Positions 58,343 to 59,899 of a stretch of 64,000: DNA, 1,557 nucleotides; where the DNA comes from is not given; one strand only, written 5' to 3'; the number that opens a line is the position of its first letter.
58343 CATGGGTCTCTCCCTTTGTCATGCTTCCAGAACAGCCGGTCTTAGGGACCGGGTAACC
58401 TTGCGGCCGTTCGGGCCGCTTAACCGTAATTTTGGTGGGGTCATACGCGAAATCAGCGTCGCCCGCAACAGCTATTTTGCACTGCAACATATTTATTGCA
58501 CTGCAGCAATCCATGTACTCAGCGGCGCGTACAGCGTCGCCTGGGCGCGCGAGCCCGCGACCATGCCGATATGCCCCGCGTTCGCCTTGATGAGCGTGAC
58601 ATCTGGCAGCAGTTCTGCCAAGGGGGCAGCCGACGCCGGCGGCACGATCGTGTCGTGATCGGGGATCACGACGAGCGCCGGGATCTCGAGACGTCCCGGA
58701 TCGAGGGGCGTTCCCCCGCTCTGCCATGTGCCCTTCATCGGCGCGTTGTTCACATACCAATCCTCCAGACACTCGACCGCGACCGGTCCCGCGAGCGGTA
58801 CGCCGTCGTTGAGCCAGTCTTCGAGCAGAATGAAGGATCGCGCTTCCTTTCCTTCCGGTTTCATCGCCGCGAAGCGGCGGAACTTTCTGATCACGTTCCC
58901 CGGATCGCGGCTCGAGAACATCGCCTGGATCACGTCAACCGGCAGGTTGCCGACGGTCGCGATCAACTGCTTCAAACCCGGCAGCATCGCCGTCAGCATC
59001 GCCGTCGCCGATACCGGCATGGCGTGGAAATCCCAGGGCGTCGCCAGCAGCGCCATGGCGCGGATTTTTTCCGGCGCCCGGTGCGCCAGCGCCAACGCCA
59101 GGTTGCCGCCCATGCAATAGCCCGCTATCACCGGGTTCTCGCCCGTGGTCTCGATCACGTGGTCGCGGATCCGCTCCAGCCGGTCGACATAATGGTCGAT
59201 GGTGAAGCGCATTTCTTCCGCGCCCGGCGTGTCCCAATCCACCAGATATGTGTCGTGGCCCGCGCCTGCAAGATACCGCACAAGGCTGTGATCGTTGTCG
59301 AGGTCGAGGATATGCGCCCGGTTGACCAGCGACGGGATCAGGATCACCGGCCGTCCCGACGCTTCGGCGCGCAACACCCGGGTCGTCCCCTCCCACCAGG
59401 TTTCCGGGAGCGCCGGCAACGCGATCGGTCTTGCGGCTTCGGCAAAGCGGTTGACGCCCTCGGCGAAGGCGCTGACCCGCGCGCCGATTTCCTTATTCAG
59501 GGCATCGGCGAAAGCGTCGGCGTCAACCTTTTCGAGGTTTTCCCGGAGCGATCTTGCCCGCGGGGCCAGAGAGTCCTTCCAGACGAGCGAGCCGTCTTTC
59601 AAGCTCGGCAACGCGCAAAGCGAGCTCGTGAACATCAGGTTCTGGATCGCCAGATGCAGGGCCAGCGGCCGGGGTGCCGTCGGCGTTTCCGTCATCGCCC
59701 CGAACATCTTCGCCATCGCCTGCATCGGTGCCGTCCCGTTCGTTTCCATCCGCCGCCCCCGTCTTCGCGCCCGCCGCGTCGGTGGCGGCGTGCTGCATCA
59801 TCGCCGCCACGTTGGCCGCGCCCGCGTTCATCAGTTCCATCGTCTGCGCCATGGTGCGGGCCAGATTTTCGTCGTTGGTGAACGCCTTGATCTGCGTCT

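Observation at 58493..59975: Dual-frame overlap: a small coiled-coil protein (PhaE-like?) is encoded across the 5' end of a class III-type PhaC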

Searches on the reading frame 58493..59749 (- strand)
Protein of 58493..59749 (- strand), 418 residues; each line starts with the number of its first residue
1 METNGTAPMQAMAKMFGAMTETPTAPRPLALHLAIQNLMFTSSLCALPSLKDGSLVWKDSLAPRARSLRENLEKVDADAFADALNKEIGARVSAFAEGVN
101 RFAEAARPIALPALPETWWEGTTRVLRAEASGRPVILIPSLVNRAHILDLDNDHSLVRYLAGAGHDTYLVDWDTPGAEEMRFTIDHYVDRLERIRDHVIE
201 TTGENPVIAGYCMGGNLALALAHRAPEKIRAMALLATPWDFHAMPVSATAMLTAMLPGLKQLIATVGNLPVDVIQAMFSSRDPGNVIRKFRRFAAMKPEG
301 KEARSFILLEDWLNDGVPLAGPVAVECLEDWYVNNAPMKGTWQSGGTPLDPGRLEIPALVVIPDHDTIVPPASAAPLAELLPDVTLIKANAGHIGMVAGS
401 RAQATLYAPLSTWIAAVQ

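Call 3: search_protein_families(library=pfam, proteins=[window:58493-59749:-], max_evalue=0.1)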
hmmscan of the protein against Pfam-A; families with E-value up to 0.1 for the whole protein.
window:58493-59749:- (418 aa): 10 families
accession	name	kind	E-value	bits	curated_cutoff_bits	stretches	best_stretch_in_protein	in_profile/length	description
PF00561.26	Abhydrolase_1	-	1.1e-16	61.7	25.8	2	134-242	2-103/245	alpha/beta hydrolase fold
PF12146.15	Hydrolase_4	-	5e-10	39.5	27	1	155-283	22-152/239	Serine aminopeptidase, S33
PF12697.13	Abhydrolase_6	-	4e-08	34.6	26.3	1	157-401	20-210/217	Alpha/beta hydrolase family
PF07859.19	Abhydrolase_3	-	0.00053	20.3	25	1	149-237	13-108/210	alpha/beta hydrolase fold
PF11339.14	DUF3141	-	0.00085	18.5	29.7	1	188-391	126-335/582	Protein of unknown function (DUF3141)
PF07167.19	PhaC_N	-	0.0012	19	23.7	1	130-160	143-173/173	Poly-beta-hydroxybutyrate polymerase (PhaC) N-terminus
PF06821.19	Ser_hydrolase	-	0.0026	18.2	22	1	348-399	108-159/172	Serine hydrolase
PF01738.24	DLH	-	0.0027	17.7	21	1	202-231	95-123/217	Dienelactone hydrolase family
PF00975.26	Thioesterase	-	0.0079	16.9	26.4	1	194-232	55-94/226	Thioesterase domain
PF08386.16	Abhydrolase_4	-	0.062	13.9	21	0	342-402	24-82/103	TAP-like protein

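Call 4: search_protein_families(library=ncbifam, proteins=[window:58493-59749:-], max_evalue=0.1)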
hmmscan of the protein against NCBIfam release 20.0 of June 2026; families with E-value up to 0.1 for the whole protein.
window:58493-59749:- (418 aa): 22 families
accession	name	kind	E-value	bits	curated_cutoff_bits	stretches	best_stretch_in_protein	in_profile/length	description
TIGR01836.1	PHA_synth_III_C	subfamily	2.5e-48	164.9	365.3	1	131-415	61-348/350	class III poly(R)-hydroxyalkanoic acid synthase subunit PhaC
TIGR01838.1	PHA_synth_I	subfamily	4.8e-28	97.9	622.65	1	131-397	187-458/532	class I poly(R)-hydroxyalkanoic acid synthase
NF005898.0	PRK07868.1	equivalog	1.1e-17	63.2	925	1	128-415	63-359/994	acyl-CoA synthetase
TIGR01839.1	PHA_synth_II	subfamily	9.1e-15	53.7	855.4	1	130-396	213-483/560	class II poly(R)-hydroxyalkanoic acid synthase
NF051488.1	bifunc_PcaDC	exception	1.6e-10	40.6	390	2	133-241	13-115/375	bifunctional 3-oxoadipate enol-lactonase/4-carboxymuconolactone decarboxylase PcaDC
TIGR02427.1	protocat_pcaD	equivalog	5.9e-10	38.9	255.85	2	168-261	41-136/251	3-oxoadipate enol-lactonase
TIGR01738.1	bioH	equivalog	2.8e-07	30.4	206.95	1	189-243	50-104/245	pimeloyl-ACP methyl ester esterase BioH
NF053683.1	esterase_mleBRB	exception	0.00047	19.8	585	1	197-238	86-128/280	BRB family alpha/beta fold macrolide esterase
NF011457.0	PRK14875.1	equivalog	0.00068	18.7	307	1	204-236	198-230/372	acetoin dehydrogenase dihydrolipoyllysine-residue acetyltransferase subunit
NF052614.1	AB_fold_OlsI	equivalog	0.0011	18.5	385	1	180-236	67-121/272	ornithine lipid biosynthesis O-acyltransferase OlsI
NF051487.1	bifunc_PcaCD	exception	0.0015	17.7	430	0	194-238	227-272/413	bifunctional 4-carboxymuconolactone decarboxylase/3-oxoadipate enol-lactonase PcaCD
TIGR03611.1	RutD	equivalog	0.0016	17.8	238.5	0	205-235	81-111/258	pyrimidine utilization protein D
NF052610.1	macro_16_ester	equivalog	0.0024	17.3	420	0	207-238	97-128/281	alpha/beta fold macrolide esterase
NF045948.1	ProImpepThrmp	equivalog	0.0025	17.3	500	1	178-231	71-122/291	proline iminopeptidase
NF007954.0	PRK10673.1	equivalog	0.0039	16.5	399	1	131-241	15-119/255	esterase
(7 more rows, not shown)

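Call 5: find_homologous_proteins(query=window:58493-59749:-)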
Query window:58493-59749:- (418 aa): 5990 proteins with E <= 0.001 among 8000 candidates; the best 120 are listed.
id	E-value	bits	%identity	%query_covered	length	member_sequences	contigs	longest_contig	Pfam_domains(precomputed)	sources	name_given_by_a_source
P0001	2.6e-262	888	97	98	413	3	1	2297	PF12697.14,PF00561.27,PF12146.16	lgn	-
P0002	3.4e-238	809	87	100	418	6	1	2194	PF12697.14,PF11339.15,PF00561.27,PF12146.16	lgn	-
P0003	3.6e-234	795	86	100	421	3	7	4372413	PF12697.14,PF00561.27,PF12146.16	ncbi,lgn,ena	-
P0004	2.1e-216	737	81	98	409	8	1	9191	PF00561.27,PF12146.16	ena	-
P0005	5.6e-207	706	77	97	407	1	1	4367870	PF12697.14,PF00561.27,PF12146.16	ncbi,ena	-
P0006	7.7e-200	682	80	91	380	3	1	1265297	PF12697.14,PF00561.27,PF12146.16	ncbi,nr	ncbi:MAG: alpha/beta fold hydrolase [Rhodospirillales bacterium]|nr:alpha/beta fold hydrolase [Rhodo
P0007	1.4e-199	681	76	97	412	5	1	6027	PF12697.14,PF07167.20,PF00561.27,PF06821.20,PF12146.16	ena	-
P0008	9.3e-197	672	76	97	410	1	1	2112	PF12697.14,PF07167.20,PF00561.27,PF12146.16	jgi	-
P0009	1.6e-195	668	73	97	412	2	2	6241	PF07859.20,PF07167.20,PF00561.27,PF12146.16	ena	-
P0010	2.2e-192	658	73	97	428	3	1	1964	PF12697.14,PF00561.27,PF06821.20,PF12146.16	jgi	jgi:polyhydroxyalkanoate synthase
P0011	5.5e-191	653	73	97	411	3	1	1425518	PF00561.27,PF12146.16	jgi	jgi:polyhydroxyalkanoate synthase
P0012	5.8e-191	653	72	98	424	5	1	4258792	PF12697.14,PF01738.25,PF07167.20,PF00561.27,PF06821.20,PF12146.16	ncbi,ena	-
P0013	6.6e-191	653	71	97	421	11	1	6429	PF12697.14,PF00561.27,PF06821.20,PF12146.16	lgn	-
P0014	4.6e-190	650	72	97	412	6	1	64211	PF12697.14,PF00561.27,PF12146.16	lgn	-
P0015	2.1e-163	562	63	99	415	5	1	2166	PF12697.14,PF07167.20,PF00561.27,PF12146.16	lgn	-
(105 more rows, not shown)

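Call 10: find_related_loci(query=A2, collection=genome_contigs, flank=3000)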
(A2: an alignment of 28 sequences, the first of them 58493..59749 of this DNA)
Query A2 (418 aa) in genome_contigs; peptide patterns used: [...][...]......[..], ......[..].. (x = any residue, [..] = any of these).
600 stretches matched a pattern (row limit reached: there are more); 525 encode a relative of the query (tblastn E <= 1e-3); the best 80 are kept; 80 distinct loci.
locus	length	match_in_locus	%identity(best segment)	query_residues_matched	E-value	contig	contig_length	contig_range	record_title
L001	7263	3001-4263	86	1-418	0e+0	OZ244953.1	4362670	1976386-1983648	MAG: Rhodospirillales bacterium isolate 29706eec-3215-49e9-b6be-e243b0adebf5 genome assembly, chromosome: 1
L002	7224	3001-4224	80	11-418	0e+0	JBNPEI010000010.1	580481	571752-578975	MAG: Rhodospirillales bacterium isolate fr_S2C249 S2CNODE_1_length_580481_cov_15_796464, whole genome shotgun sequence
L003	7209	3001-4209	63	12-414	2e-168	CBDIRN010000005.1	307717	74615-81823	MAG: uncultured Rhodospirillales bacterium isolate K1855-m1-bin08 genome assembly, contig: N-K1855-C601, whole genome sh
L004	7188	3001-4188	56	19-414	8e-137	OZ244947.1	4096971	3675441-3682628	MAG: Rhodospirillales bacterium isolate 685544e8-54a0-4504-9ca6-f21ab3b9bd35 genome assembly, chromosome: 1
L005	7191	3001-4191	54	24-415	1e-125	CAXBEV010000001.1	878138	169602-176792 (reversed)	MAG TPA_asm: uncultured Rhodospirillales bacterium isolate ERR2762125_binner12_Refined_25 genome assembly, contig: ERZ34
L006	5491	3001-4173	51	29-415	7e-124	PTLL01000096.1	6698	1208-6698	MAG: Alphaproteobacteria bacterium MarineAlpha3_Bin2 CFH03_96, whole genome shotgun sequence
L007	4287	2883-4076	48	25-414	1e-114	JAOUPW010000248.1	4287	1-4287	MAG: Rhodospirillales bacterium isolate 8_1_Oct_SF_Bin68 8_1_Oct_SF_Bin68_scaffold_26573_c1, whole genome shotgun sequen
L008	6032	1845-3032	46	25-414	6e-113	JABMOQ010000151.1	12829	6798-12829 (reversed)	MAG: Rhodospirillaceae bacterium isolate bin.380 k141_4388521, whole genome shotgun sequence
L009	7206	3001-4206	47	20-415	3e-112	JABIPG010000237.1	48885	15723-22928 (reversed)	MAG: Rhodospirillaceae bacterium isolate SI072_bin112 k141_1135236, whole genome shotgun sequence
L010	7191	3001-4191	50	25-414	8e-112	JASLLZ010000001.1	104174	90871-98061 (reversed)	MAG: Rhodospirillales bacterium isolate Arabian10_MAG_36 NODE_1_length_104174_cov_14.937472, whole genome shotgun sequen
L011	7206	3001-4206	53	15-414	4e-131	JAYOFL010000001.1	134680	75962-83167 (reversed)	MAG: Rhodospirillales bacterium isolate 139551_S153_metabat_bins_2.tsv.079 NODE_62_length_134680_cov_14.220085, whole ge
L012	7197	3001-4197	48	26-414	4e-111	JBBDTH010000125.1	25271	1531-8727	MAG: Rhodospirillales bacterium isolate LejiaC_61_12 Lejia_C_4517_length_25271_cov_7, whole genome shotgun sequence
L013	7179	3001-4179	48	25-414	1e-110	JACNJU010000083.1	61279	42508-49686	MAG: Rhodospirillaceae bacterium isolate NIOZ-UU42 NIOZ-UU_NODE_428_length_61279_cov_9.89504, whole genome shotgun seque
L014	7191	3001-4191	48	21-414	5e-107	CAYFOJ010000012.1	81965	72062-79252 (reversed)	MAG TPA_asm: uncultured Thalassospiraceae bacterium isolate ERP019367_co1_49 genome assembly, contig: NODE_374_length_81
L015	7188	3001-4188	46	25-417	3e-106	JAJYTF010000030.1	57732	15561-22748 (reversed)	MAG: Proteobacteria bacterium isolate DX1.bin89 NODE_701_length_57732_cov_7.049267, whole genome shotgun sequence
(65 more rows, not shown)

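Call 29: search_dna_similar(query=window:58493-59695:-, collection=plasmids, mode=protein, max_evalue=1e-40, max_rows=25)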
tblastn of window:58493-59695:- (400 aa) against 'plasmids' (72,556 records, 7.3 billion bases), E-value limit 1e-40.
Records with a match: 7; places in all: 7; records where one place covers at least 80% of the query: 7.
Best place of each record, by identity: <60% 7.
By first word of the organism name: Azospirillum 7.
By predicted mobility (MOB-suite, as given by PLSDB): non-mobilizable 7.
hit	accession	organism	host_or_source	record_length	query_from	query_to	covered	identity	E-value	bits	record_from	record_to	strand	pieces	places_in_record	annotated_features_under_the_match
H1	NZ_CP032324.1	Azospirillum argentinense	soil sample,Agricultural field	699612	5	398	99%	43.3%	3e-90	304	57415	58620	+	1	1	alpha/beta fold hydrolase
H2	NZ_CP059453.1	Azospirillum brasilense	Prokaryotes,soil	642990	7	398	98%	43.3%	1e-83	286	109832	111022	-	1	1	alpha/beta fold hydrolase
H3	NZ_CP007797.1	Azospirillum argentinense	Triticum aestivum L.,Root,wheat ...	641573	5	398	99%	43.0%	1e-89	303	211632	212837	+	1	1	alpha/beta fold hydrolase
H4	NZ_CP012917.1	Azospirillum brasilense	Digitaria eriantha,microbe,root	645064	7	398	98%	43.1%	2e-90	305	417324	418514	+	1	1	alpha/beta fold hydrolase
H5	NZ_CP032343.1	Azospirillum brasilense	soil sample,Agricultural field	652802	7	398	98%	43.1%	2e-90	305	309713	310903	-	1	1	alpha/beta fold hydrolase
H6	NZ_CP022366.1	Azospirillum sp. TSH58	single cell,paddy soils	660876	7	398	98%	43.1%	7e-85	289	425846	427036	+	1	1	alpha/beta fold hydrolase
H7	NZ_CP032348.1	Azospirillum brasilense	soil sample,Agricultural field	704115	7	398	98%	43.1%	1e-84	288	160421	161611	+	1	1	alpha/beta fold hydrolase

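Call 30: get_annotated_region(hit=H4, flank=3000)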
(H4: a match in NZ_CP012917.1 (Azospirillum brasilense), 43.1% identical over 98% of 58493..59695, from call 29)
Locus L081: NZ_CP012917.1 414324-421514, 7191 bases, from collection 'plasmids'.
description: Azospirillum brasilense strain Sp 7 plasmid ABSP7_p3, complete sequence
organism: Azospirillum brasilense (NCBI taxid 192)
taxonomy: Bacteria; Pseudomonadota; Alphaproteobacteria; Rhodospirillales; Azospirillaceae; Azospirillum; Azospirillum brasilense
host: -; source: Digitaria eriantha,microbe,root; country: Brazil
typing (MOB-suite, as given by PLSDB): non-mobilizable
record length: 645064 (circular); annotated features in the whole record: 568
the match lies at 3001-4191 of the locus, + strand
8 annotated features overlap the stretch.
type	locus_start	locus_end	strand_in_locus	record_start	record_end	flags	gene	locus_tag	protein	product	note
CDS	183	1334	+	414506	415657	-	-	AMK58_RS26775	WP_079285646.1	glutathionylspermidine synthase family protein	-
CDS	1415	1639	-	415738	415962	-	-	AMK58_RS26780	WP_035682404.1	hypothetical protein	-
CDS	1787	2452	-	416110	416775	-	phaR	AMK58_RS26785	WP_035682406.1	polyhydroxyalkanoate synthesis repressor PhaR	GO:0006355 - regulation of DNA-templated transcription [Evidence IEA]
CDS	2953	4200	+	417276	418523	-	-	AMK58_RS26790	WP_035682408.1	alpha/beta fold hydrolase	-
CDS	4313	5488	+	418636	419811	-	-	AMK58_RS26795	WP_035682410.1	acetyl-CoA C-acetyltransferase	-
CDS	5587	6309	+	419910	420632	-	phbB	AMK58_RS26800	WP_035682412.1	acetoacetyl-CoA reductase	GO:0042619 - poly-hydroxybutyrate biosynthetic process [Evidence IEA]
CDS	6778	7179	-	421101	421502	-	-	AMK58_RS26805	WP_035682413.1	hypothetical protein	-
CDS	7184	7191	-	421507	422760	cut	-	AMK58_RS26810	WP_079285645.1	MFS transporter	GO:0055085 - transmembrane transport [Evidence IEA]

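Call 56: search_solved_structures(query=window:58493-59695:-, max_evalue=0.001, show_alignments=1)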
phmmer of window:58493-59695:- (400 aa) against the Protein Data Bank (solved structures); distinct sequences matched with E-value up to 0.001: 6.
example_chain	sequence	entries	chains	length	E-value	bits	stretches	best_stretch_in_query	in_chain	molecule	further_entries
9knj_A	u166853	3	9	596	7.6e-18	67.9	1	113-350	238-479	PHA synthase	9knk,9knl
5xav_A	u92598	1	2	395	2.6e-17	66.1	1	114-382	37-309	Intracellular polyhydroxyalkanoate synthase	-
6k3c_A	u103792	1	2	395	1.1e-16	64.1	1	114-381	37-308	Intracellular polyhydroxyalkanoate synthase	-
5hz2_A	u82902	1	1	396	1.4e-16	63.7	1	111-380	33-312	Poly-beta-hydroxybutyrate polymerase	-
5t6o_A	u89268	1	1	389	2.9e-15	59.4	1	111-380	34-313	Poly-beta-hydroxybuterate polymerase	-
6qe2_A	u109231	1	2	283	4.1e-06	29.2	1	137-216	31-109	Monoacylglycerol lipase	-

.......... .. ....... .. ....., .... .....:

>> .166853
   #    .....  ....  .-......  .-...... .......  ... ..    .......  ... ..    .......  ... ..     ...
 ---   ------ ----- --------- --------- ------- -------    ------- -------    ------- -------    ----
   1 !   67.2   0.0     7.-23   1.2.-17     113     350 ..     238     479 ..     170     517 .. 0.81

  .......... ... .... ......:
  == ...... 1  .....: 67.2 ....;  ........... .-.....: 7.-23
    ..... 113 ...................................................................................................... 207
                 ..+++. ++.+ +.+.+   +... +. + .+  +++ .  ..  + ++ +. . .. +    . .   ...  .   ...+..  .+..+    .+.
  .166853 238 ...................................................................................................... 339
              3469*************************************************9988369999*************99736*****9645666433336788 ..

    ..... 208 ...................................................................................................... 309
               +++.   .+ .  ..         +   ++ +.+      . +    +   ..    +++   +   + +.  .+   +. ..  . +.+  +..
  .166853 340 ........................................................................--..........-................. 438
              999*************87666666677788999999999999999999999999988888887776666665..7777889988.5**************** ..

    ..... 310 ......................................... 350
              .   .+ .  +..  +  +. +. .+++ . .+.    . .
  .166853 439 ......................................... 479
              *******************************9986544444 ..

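Call 71: predict_structure(alignment_id=A2)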
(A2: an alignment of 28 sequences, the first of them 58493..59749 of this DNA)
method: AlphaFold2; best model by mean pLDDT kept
length: 418 residues; sequences in the alignment: 28
mean_pLDDT: 83.6   pTM: 0.81
mean pLDDT of the five models: 83.6, 83.0, 81.0, 80.5, 79.7
residues with pLDDT >= 90: 227; 70-90: 117; 50-70: 28; < 50: 46
segments of 3 or more residues with pLDDT < 50: 1-28, 43-58
pLDDT, mean of each block of 10 residues (from residue 1): 41 38 44 56 46 44 67 78 78 84 89 96 97 96 88 94 98 92 97 99 98 96 98 96 81 88 90 72 70 89 90 87 95 93 95 97 89 93 96 90 96 94
secondary structure, 60 per line:
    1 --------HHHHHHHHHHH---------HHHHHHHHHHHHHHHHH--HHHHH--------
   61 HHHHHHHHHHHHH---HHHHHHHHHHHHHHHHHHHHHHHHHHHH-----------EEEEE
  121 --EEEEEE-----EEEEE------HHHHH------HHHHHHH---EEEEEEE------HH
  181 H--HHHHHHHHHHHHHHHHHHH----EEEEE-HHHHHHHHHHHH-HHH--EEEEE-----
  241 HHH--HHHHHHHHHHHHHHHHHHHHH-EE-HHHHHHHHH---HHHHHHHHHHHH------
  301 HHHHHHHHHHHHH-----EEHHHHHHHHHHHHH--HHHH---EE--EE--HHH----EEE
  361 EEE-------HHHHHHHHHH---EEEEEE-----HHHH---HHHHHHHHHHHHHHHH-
elements in order: H9-19 H29-45 H48-52 H61-73 H77-104 E116-120 E123-128 E134-138 H145-149 H156-162 E166-172 H184-202 E207-211 H213-224 E231-235 H246-266 H271-279 H283-294 H301-313 H321-333 H336-339 E358-363 H371-380 E384-389 H395-398 H402-417

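Call 74: fold_search(model_id=the predicted structure, library=pdb)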
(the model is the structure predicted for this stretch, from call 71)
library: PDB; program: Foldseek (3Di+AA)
matches with E <= 10: 1935; with E <= 0.001: 1628
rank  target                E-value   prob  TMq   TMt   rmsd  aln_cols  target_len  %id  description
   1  9knj_B                4.1e-18  1.00  0.59  0.46  14.7       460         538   18  Crystal structure of glycerol-bound full-length PHA synthase (PhaC) from Aeromonas caviae (released 2025-05-21)
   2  9knl_B                6.5e-18  1.00  0.59  0.47  14.7       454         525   18  Crystal structure of triethylene glycol-bound full-length PHA synthase (PhaC) from Aeromonas caviae (released 2025-05-21)
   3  9knj_A                1.2e-17  1.00  0.58  0.45  15.7       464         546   18  Crystal structure of glycerol-bound full-length PHA synthase (PhaC) from Aeromonas caviae (released 2025-05-21)
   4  9knk_A                2.9e-17  1.00  0.59  0.46  15.2       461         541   19  Crystal structure of full-length PHA synthase (PhaC) from Aeromonas caviae (released 2025-05-21)
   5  9knk_B                4.0e-17  1.00  0.59  0.47  15.2       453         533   18  Crystal structure of full-length PHA synthase (PhaC) from Aeromonas caviae (released 2025-05-21)
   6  9knj_C                6.4e-17  1.00  0.59  0.47  13.9       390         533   21  Crystal structure of glycerol-bound full-length PHA synthase (PhaC) from Aeromonas caviae (released 2025-05-21)
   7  9knl_A                1.0e-16  1.00  0.57  0.44  14.4       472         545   17  Crystal structure of triethylene glycol-bound full-length PHA synthase (PhaC) from Aeromonas caviae (released 2025-05-21)
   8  9knk_C                1.5e-16  1.00  0.58  0.47  14.3       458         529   19  Crystal structure of full-length PHA synthase (PhaC) from Aeromonas caviae (released 2025-05-21)
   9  9knl_C                2.3e-16  1.00  0.57  0.49  14.4       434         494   17  Crystal structure of triethylene glycol-bound full-length PHA synthase (PhaC) from Aeromonas caviae (released 2025-05-21)
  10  5xav_A                1.2e-15  1.00  0.54  0.60   4.2       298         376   21  Structure of PhaC from Chromobacterium sp. USM2 (released 2017-07-26)
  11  5t6o                  3.3e-15  1.00  0.56  0.61   7.9       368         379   22  Structure of the catalytic domain of the class I polyhydroxybutyrate synthase from Cupriavidus necator (released 2016-10-26)
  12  5xav_B                3.5e-15  1.00  0.54  0.59   5.3       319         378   22  Structure of PhaC from Chromobacterium sp. USM2 (released 2017-07-26)
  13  6k3c_A                7.9e-15  1.00  0.56  0.59   5.1       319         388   21  Crystal structure of class I PHA synthase (PhaC) mutant from Chromobacterium sp. USM2 bound to Coenzyme A. (released 2020-04-29)
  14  5hz2                  1.3e-14  1.00  0.56  0.60   8.0       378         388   21  Crystal structure of PhaC1 from Ralstonia eutropha (released 2016-12-07)
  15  6k3c_B                3.9e-13  1.00  0.52  0.61   7.4       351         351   17  Crystal structure of class I PHA synthase (PhaC) mutant from Chromobacterium sp. USM2 bound to Coenzyme A. (released 2020-04-29)
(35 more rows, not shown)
